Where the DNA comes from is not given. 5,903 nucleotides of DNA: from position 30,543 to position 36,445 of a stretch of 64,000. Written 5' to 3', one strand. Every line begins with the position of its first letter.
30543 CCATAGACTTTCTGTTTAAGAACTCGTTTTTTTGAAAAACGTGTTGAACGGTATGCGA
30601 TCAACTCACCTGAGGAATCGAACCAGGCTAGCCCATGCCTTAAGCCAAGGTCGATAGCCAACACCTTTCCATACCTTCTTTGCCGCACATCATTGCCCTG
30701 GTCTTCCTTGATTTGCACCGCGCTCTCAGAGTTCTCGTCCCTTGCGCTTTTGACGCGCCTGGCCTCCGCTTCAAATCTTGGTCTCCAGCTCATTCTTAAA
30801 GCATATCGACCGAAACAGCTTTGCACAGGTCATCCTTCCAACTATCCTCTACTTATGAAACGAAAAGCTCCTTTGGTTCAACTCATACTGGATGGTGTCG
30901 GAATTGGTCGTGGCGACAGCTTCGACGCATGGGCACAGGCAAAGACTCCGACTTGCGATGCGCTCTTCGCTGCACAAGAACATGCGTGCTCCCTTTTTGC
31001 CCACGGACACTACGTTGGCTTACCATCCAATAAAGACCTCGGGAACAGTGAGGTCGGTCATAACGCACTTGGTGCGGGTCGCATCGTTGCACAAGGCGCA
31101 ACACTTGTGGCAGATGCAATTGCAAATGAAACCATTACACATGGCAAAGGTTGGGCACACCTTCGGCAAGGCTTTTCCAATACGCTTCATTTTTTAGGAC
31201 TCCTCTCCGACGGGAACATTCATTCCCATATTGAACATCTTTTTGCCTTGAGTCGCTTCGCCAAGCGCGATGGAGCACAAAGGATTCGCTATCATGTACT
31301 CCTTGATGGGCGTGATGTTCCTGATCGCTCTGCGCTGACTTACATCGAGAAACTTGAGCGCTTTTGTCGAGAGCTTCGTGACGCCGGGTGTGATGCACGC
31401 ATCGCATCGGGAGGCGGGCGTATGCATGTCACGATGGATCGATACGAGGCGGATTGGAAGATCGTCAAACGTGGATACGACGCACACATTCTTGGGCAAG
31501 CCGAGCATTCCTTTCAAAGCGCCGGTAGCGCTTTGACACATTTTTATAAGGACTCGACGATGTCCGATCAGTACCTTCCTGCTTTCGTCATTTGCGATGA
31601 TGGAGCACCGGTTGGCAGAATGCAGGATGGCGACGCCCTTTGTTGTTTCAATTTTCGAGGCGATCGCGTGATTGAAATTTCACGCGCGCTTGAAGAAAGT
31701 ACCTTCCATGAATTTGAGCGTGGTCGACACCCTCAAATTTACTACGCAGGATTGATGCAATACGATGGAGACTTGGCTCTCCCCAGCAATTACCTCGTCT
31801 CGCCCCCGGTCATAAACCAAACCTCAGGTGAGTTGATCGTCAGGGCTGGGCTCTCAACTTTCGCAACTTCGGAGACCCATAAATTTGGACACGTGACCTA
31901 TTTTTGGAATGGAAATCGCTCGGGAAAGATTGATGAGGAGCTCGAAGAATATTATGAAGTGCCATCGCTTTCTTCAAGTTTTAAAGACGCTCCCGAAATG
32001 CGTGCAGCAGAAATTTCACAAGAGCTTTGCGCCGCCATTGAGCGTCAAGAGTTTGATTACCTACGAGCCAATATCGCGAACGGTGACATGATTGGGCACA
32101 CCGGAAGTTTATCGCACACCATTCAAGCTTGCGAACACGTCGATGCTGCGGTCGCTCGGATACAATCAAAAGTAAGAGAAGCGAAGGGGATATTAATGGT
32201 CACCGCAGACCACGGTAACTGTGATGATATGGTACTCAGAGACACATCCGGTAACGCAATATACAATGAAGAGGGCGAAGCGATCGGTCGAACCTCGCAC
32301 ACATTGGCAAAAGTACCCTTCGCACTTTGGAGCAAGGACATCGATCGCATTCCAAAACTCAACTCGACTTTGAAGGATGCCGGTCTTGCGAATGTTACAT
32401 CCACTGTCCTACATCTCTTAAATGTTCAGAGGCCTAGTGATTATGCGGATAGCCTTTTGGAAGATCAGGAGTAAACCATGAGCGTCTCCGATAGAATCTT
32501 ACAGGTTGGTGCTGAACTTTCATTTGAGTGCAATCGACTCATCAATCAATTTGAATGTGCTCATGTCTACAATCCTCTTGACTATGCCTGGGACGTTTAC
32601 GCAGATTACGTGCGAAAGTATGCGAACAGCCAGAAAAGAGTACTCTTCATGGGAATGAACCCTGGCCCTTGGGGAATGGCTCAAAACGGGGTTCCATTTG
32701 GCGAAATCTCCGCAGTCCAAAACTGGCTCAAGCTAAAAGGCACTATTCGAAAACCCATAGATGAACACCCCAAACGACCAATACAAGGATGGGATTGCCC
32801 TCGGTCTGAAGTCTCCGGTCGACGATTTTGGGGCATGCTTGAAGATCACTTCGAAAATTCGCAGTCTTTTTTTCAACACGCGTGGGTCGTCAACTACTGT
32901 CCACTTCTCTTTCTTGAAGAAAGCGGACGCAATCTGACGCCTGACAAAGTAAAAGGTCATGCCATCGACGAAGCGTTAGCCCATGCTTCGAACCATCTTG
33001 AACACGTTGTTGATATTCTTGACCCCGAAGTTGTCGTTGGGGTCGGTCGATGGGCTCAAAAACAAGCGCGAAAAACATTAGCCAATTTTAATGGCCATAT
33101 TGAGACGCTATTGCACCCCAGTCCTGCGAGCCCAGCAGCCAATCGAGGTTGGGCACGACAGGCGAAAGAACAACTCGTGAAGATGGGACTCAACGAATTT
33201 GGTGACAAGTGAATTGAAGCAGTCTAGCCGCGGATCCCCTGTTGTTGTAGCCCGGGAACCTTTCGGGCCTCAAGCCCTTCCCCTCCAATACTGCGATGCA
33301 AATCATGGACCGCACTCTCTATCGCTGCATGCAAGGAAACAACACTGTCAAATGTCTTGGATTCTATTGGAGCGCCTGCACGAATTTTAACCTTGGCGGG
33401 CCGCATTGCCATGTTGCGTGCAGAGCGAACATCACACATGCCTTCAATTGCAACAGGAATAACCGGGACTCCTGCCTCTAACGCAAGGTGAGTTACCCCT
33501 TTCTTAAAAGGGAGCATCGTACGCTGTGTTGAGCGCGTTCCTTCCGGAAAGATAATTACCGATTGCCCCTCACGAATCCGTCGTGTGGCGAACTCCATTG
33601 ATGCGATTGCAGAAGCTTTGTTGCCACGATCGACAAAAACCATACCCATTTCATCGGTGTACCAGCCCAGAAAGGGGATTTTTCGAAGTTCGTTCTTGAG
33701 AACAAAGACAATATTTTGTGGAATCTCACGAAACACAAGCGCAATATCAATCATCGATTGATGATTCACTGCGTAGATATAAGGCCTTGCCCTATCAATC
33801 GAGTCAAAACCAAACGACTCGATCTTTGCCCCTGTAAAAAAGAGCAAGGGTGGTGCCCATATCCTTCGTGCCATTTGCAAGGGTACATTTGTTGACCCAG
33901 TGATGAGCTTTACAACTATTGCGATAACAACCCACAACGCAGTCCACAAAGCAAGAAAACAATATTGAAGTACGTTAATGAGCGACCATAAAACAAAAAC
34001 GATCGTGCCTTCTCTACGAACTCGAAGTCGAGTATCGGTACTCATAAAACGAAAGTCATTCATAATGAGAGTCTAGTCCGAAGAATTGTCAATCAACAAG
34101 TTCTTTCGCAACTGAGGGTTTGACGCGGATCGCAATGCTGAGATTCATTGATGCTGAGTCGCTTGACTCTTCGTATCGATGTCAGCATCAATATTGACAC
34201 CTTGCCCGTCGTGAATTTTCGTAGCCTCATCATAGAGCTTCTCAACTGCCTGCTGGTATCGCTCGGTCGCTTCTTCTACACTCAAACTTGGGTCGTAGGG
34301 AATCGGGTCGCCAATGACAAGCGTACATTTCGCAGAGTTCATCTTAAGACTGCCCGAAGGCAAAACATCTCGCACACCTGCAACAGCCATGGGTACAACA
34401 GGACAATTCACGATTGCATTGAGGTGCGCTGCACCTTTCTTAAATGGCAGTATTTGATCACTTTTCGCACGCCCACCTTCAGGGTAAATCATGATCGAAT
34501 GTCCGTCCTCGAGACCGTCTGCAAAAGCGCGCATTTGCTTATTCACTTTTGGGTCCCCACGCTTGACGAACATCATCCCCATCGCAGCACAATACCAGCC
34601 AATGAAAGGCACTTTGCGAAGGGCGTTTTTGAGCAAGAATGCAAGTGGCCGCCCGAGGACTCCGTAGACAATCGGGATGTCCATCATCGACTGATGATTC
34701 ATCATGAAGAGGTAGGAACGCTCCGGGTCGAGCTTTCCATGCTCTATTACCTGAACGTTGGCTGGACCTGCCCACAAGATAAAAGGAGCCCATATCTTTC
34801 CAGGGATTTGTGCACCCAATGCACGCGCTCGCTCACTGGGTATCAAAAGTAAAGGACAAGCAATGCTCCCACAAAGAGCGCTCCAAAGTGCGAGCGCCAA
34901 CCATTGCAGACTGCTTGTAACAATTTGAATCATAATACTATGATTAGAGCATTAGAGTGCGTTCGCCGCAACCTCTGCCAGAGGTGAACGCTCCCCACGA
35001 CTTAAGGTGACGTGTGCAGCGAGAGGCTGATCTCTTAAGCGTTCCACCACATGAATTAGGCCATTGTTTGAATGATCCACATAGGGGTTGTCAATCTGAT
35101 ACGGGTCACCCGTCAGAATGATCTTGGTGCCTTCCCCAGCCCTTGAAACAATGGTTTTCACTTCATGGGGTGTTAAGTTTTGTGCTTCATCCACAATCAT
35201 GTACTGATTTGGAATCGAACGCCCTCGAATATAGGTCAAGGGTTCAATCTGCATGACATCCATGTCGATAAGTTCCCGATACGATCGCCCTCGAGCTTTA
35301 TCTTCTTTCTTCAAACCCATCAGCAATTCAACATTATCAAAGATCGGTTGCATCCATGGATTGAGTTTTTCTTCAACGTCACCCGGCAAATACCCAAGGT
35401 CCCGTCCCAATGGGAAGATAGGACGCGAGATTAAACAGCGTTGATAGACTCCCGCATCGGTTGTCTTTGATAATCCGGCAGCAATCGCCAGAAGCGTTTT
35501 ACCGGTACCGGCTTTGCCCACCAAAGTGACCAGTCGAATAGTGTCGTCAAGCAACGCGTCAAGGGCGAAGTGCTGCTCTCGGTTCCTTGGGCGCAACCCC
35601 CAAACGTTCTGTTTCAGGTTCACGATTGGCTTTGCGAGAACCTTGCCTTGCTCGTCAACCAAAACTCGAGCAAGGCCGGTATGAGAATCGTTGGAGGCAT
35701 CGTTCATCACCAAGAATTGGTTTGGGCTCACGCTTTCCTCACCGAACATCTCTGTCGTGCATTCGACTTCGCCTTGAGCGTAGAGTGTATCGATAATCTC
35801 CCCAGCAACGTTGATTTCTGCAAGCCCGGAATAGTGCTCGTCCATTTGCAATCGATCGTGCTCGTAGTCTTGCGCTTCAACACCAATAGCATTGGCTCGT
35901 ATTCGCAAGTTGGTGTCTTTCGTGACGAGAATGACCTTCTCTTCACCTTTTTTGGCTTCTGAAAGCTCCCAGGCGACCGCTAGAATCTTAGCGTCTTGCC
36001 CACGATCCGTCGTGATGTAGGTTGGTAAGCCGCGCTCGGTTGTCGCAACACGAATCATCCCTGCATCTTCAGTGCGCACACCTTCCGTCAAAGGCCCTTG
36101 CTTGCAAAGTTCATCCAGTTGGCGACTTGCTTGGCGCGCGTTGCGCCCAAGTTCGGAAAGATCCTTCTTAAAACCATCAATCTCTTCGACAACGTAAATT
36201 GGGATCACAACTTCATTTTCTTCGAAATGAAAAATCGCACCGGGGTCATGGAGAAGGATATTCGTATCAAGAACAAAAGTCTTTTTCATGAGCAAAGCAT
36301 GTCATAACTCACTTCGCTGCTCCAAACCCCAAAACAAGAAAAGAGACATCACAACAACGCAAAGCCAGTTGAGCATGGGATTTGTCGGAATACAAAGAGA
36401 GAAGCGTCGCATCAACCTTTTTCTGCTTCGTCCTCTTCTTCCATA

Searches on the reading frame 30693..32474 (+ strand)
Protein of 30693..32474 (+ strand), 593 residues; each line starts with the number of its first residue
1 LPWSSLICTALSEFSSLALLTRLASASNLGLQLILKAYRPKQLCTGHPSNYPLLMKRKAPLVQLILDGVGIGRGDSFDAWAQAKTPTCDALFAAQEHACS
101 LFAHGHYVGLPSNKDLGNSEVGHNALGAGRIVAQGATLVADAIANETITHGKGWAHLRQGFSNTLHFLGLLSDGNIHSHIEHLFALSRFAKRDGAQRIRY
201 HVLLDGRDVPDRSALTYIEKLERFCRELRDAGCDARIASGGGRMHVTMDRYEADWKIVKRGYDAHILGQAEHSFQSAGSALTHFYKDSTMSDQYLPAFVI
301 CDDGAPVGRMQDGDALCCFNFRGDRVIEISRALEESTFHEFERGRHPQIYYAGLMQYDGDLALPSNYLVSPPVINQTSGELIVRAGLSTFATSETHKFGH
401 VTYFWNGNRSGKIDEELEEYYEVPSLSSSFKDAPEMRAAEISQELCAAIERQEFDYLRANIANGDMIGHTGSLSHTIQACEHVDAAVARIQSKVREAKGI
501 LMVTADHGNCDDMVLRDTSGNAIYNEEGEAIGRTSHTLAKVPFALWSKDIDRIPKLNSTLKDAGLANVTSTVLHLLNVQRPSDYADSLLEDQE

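Call 66: search_protein_families(library=pfam, proteins=[window:30693-32474:+], max_evalue=0.0001)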
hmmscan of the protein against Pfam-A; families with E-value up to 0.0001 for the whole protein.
window:30693-32474:+ (593 aa): 2 families
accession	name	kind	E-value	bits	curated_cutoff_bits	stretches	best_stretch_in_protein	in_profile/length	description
PF01676.23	Metalloenzyme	-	7.3e-61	206.3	24.3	1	61-579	3-251/252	Metalloenzyme superfamily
PF06415.18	iPGM_N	-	3.1e-60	203.8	27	1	140-358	2-216/217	BPG-independent PGAM N-terminus (iPGM_N)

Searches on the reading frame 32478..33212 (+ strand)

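Call 66: search_protein_families(library=pfam, proteins=[window:32478-33212:+], max_evalue=0.0001)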
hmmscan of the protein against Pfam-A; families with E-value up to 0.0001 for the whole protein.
window:32478-33212:+ (244 aa): 1 family
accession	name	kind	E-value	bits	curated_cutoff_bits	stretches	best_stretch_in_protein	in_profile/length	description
PF03167.25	UDG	-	1.3e-09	38.7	24.3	1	48-221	3-125/141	Uracil DNA glycosylase superfamily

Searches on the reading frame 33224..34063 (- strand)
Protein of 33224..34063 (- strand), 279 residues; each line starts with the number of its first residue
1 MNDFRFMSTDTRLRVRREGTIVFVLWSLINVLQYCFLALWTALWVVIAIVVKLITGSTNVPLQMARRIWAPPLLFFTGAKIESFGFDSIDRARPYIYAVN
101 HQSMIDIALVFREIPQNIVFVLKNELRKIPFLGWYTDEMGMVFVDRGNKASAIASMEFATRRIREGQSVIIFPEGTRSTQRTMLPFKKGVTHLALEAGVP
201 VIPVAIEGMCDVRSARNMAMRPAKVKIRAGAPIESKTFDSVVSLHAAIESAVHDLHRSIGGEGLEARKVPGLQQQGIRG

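Call 66: search_protein_families(library=pfam, proteins=[window:33224-34063:-], max_evalue=0.0001)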
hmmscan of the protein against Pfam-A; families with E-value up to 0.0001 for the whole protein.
window:33224-34063:- (279 aa): 1 family
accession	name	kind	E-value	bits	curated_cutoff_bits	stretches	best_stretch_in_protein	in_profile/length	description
PF01553.26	Acyltransferase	-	7.1e-34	116.9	23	1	87-206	8-131/132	Acyltransferase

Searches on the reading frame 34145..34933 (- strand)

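Call 66: search_protein_families(library=pfam, proteins=[window:34145-34933:-], max_evalue=0.0001)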
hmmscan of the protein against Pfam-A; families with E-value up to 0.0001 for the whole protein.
window:34145-34933:- (262 aa): 1 family
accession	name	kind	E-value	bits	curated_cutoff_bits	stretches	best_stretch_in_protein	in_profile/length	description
PF01553.26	Acyltransferase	-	3.1e-25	89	23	1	62-184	4-131/132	Acyltransferase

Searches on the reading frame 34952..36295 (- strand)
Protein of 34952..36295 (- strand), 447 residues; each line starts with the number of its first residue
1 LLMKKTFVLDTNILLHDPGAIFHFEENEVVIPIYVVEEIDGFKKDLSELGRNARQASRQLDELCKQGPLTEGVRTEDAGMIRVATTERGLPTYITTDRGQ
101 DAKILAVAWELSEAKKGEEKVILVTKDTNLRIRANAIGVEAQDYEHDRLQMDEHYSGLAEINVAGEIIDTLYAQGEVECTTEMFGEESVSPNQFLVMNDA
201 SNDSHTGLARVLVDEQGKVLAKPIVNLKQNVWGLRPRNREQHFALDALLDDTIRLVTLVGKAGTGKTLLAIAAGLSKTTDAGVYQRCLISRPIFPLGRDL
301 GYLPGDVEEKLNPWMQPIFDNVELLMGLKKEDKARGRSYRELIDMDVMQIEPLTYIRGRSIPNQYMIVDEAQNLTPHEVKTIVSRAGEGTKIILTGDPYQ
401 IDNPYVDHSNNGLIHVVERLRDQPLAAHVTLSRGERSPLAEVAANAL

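Call 66: search_protein_families(library=pfam, proteins=[window:34952-36295:-], max_evalue=0.0001)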
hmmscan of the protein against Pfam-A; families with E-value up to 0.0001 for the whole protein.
window:34952-36295:- (447 aa): 4 families
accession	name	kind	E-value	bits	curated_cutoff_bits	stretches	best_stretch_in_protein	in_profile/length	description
PF02562.22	PhoH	-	4.2e-48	164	27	1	234-434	2-189/205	PhoH-like protein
PF13638.12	PIN_4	-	2.2e-35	122.3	21.9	1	7-145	1-132/132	PIN domain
PF13604.12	AAA_30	-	1.5e-10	41.5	27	0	361-401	87-128/191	AAA domain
PF13245.12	AAA_19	-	3.6e-05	24.4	25.1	0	355-401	83-129/134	AAA domain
